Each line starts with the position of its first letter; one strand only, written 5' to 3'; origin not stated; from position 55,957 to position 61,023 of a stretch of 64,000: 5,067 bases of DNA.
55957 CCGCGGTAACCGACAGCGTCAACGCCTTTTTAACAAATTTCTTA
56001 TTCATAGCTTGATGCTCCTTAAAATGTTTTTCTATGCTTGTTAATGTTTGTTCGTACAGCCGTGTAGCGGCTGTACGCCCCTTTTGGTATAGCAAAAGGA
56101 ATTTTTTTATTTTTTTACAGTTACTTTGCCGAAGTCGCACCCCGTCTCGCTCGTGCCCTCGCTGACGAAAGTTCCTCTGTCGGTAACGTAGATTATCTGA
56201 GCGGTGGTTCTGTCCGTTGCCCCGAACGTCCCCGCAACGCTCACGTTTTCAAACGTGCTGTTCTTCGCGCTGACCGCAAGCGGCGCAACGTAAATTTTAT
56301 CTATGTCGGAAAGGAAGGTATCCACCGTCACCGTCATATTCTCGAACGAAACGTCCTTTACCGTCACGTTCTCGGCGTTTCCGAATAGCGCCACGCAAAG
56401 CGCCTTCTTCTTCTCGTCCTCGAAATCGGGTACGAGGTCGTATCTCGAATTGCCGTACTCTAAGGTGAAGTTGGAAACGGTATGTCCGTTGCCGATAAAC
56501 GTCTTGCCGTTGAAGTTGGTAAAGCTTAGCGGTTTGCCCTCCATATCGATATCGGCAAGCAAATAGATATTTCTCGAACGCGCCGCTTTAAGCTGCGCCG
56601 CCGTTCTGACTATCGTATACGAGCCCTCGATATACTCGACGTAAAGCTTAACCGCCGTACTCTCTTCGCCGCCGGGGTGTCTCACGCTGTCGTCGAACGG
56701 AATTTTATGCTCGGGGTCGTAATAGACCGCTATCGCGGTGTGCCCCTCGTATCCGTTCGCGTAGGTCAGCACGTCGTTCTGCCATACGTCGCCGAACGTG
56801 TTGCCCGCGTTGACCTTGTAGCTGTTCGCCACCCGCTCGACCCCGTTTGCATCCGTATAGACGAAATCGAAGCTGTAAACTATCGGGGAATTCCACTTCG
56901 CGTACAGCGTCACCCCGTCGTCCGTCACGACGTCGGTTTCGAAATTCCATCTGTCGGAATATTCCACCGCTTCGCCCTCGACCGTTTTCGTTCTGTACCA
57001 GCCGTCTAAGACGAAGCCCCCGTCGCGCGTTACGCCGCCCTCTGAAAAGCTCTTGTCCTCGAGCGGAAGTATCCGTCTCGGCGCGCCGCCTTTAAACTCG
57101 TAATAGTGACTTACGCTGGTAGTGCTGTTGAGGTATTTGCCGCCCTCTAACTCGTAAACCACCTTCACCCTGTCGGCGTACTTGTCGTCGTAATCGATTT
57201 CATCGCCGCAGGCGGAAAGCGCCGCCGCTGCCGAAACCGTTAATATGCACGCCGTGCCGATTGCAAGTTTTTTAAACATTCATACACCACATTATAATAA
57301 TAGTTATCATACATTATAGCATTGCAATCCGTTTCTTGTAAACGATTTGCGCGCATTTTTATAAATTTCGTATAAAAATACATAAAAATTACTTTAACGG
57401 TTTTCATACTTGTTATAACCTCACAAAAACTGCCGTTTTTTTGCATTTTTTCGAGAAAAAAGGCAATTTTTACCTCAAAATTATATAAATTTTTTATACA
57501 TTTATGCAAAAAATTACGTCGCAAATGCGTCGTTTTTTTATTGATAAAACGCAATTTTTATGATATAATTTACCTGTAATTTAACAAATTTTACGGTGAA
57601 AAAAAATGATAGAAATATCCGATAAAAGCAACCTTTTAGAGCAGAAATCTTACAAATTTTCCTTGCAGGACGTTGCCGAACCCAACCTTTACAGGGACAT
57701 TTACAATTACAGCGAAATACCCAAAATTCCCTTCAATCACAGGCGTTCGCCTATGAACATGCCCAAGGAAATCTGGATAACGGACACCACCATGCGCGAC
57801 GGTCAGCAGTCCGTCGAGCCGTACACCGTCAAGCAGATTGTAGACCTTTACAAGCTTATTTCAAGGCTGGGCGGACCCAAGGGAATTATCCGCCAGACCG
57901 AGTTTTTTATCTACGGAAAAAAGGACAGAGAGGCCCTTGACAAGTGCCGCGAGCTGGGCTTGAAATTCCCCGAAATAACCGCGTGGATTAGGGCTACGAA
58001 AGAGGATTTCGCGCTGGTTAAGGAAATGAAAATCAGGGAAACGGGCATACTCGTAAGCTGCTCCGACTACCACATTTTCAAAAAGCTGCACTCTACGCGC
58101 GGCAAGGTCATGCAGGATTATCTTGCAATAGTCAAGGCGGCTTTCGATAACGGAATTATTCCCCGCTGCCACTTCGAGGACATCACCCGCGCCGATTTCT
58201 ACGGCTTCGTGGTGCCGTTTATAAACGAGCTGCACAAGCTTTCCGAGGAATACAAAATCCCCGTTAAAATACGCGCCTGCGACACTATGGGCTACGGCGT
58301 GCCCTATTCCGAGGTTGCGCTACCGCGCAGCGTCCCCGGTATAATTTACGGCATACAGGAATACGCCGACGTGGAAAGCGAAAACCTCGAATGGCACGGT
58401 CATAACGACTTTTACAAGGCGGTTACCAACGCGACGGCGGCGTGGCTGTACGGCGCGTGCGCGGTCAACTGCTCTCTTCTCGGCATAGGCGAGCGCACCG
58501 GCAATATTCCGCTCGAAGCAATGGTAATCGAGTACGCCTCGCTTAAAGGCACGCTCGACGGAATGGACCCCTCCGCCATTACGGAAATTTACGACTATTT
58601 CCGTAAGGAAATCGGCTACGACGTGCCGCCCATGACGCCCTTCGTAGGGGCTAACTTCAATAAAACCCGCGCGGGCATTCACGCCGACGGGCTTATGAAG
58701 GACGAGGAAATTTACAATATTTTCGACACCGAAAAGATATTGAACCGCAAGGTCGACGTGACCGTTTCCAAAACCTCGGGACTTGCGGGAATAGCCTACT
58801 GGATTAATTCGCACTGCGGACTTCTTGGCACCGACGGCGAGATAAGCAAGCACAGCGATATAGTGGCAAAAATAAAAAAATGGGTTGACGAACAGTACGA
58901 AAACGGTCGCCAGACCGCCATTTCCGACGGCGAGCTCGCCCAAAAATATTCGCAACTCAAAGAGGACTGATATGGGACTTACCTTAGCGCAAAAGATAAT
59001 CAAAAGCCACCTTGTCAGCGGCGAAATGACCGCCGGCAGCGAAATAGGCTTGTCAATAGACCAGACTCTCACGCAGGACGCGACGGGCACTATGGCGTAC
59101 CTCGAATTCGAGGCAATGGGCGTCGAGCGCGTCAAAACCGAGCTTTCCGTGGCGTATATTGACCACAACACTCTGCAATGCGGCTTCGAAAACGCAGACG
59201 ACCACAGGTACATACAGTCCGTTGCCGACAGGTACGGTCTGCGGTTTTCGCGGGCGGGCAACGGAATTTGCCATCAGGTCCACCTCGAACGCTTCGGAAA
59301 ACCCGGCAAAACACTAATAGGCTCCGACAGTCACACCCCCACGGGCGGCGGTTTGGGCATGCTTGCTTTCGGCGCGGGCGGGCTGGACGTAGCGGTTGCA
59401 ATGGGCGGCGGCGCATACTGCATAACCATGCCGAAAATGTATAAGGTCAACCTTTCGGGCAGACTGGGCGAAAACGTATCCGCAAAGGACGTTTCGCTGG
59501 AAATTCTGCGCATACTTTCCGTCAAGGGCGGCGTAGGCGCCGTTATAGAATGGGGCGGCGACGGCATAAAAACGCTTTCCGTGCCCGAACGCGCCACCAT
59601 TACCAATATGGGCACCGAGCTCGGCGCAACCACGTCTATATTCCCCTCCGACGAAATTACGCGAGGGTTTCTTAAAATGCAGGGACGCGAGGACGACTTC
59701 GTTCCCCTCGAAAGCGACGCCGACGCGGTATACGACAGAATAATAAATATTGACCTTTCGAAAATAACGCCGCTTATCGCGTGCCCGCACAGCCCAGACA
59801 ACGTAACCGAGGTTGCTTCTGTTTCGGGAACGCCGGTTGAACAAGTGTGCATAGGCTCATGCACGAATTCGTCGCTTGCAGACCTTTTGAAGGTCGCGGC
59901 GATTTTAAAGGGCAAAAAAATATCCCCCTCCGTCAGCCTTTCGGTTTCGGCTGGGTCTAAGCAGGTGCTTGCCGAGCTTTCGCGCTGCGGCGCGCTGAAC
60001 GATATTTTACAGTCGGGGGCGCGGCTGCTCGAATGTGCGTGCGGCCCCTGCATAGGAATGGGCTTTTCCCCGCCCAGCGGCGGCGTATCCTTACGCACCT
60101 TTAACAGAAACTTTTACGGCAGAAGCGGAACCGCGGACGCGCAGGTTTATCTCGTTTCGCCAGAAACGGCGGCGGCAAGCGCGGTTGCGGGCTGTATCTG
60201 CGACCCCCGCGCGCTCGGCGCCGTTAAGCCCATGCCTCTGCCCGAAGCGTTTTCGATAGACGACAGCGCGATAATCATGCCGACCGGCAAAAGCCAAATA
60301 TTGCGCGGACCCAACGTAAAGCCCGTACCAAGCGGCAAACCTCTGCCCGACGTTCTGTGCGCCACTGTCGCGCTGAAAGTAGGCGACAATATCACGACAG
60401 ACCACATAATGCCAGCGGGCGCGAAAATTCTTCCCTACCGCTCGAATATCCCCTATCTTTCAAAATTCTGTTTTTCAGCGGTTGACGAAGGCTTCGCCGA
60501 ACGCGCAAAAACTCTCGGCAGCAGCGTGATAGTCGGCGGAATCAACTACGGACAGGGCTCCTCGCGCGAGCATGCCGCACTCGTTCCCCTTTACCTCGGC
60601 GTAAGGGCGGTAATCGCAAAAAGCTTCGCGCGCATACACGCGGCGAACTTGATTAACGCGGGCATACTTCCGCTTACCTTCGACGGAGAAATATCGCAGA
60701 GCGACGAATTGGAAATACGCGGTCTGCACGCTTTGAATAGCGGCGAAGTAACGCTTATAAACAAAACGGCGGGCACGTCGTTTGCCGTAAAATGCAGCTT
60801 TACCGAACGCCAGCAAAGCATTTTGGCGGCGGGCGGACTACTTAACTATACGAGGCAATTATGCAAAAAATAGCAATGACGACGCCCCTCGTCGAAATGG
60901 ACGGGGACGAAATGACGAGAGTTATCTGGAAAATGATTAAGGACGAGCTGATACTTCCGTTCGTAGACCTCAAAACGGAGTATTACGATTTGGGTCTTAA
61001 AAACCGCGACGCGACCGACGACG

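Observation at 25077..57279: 32 kb single-operon array linking an Opp peptide importer, a giant S8 protease and about 8,200 aa of lipoproteins with largely unassignable domains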

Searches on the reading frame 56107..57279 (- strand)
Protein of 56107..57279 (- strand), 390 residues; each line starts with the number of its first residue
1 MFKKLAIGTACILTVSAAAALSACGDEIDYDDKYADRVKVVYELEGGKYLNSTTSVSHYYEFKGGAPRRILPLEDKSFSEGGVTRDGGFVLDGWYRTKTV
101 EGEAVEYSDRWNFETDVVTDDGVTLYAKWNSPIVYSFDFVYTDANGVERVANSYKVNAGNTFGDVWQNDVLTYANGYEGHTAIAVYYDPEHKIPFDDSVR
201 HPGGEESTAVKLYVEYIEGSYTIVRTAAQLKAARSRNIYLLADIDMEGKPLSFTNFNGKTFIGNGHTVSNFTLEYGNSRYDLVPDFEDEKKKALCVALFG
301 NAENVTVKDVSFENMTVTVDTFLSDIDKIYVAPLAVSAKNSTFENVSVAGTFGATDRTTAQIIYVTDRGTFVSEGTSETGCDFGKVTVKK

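Call 4: search_protein_families(library=pfam, proteins=[window:56107-57279:-], max_evalue=0.01)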
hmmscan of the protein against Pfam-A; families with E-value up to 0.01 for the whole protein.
window:56107-57279:- (390 aa): 0 families

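Call 13: search_protein_families(library=ncbifam, proteins=[window:56107-57279:-], max_evalue=0.01)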
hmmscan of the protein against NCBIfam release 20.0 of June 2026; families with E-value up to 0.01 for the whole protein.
window:56107-57279:- (390 aa): 0 families

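Call 70: search_protein_families(library=pfam, proteins=[window:56107-57279:-], max_evalue=1)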
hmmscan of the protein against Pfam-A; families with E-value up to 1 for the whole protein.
window:56107-57279:- (390 aa): 4 families
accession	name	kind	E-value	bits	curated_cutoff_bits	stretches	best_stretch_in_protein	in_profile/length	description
PF05342.19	Peptidase_M26_N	-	0.01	15.5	27.7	1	293-350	200-250/250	M26 IgA1-specific Metallo-endopeptidase N-terminal region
PF17834.7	GHD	-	0.051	13.8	34.5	0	289-319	6-36/57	Beta-sandwich domain in beta galactosidase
PF09479.16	Flg_new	-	0.065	13.8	27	1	87-128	31-65/65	Listeria-Bacteroides repeat domain (List_Bact_rpt)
PF20585.4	Pectate_lyase_5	-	0.74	10.4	24.3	1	227-318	7-89/126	Putative pectate lyase-like adhesive domain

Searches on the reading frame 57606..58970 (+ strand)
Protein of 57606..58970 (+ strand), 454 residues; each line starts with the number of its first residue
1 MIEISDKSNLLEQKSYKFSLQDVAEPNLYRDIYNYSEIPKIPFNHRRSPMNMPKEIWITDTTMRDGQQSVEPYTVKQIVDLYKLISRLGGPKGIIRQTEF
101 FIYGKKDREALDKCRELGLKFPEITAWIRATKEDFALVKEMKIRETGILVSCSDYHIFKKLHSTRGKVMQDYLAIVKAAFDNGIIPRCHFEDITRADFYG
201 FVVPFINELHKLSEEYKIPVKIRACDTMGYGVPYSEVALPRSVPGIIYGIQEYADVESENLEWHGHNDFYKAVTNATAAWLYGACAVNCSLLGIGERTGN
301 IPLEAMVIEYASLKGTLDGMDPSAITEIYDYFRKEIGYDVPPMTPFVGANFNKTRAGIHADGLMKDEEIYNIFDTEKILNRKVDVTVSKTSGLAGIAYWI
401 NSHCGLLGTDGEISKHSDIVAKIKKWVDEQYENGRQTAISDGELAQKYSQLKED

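Call 10: search_protein_families(library=pfam, proteins=[window:57606-58970:+], max_evalue=0.001)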
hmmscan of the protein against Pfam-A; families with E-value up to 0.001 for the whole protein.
window:57606-58970:+ (454 aa): 2 families
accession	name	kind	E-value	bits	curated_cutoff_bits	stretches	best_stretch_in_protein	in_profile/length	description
PF00682.25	HMGL-like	-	7.7e-29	101.3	29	1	57-328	3-256/260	HMGL-like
PF22617.1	HCS_D2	-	1e-05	26.3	27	1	347-429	2-80/82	Homocitrate synthase post-HMGL domain-like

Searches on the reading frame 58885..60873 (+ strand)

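Call 10: search_protein_families(library=pfam, proteins=[window:58885-60873:+], max_evalue=0.001)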
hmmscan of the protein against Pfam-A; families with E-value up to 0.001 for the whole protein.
window:58885-60873:+ (662 aa): 2 families
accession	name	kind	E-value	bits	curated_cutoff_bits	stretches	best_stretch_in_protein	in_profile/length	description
PF00330.25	Aconitase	-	6.4e-104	348.9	28.7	1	36-436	1-463/463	Aconitase family (aconitate hydratase)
PF00694.25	Aconitase_C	-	2.8e-22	79.9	22.8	1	546-600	75-129/131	Aconitase C-terminal domain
